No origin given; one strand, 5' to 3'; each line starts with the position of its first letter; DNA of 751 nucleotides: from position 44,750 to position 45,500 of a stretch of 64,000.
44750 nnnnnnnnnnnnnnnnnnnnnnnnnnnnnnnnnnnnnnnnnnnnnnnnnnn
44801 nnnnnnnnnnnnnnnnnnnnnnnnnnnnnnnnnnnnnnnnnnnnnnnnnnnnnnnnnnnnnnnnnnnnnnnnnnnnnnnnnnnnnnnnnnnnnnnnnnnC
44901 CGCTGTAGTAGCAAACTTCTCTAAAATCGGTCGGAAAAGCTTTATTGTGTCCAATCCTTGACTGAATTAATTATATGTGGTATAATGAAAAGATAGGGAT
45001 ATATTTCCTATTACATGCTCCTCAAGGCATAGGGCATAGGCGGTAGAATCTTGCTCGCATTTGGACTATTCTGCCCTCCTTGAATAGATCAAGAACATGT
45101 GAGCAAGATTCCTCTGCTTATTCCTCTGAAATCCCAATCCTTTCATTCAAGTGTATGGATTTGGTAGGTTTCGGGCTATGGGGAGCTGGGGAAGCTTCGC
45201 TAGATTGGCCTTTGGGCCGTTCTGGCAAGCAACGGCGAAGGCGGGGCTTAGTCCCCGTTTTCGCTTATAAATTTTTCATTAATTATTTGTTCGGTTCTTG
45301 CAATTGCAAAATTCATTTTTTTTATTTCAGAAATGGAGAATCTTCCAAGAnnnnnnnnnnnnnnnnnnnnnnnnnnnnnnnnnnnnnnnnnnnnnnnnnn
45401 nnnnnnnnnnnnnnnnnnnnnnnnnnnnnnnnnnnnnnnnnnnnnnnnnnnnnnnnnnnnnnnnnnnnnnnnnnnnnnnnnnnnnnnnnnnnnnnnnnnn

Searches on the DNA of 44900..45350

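Call 77: search_rna_families(source=window, start=44900, end=45350, threshold=evalue, max_evalue=10)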
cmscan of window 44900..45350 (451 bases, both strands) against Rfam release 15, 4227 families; matches with E-value up to 10: 4.
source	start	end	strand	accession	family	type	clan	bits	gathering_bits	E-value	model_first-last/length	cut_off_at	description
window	45114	45191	+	RF00767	mir-150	Gene; miRNA;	-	15.5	55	2.2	1-82/82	no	mir-150 microRNA precursor family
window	45037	45120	+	RF03237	MIR6425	Gene; miRNA;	-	15.5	142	2.4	1-125/125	no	MIR6425 microRNA precursor family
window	45105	45132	+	RF02480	GlsR14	Gene; snRNA; snoRNA; CD-box;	-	10.7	90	6.9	41-68/68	no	Small nucleolar RNA GlsR14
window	44930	44949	-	RF01985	ZEB2_AS1_2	Gene; lncRNA;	-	10.6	70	7.5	1-61/61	no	ZEB2 antisense RNA 1 conserved region 2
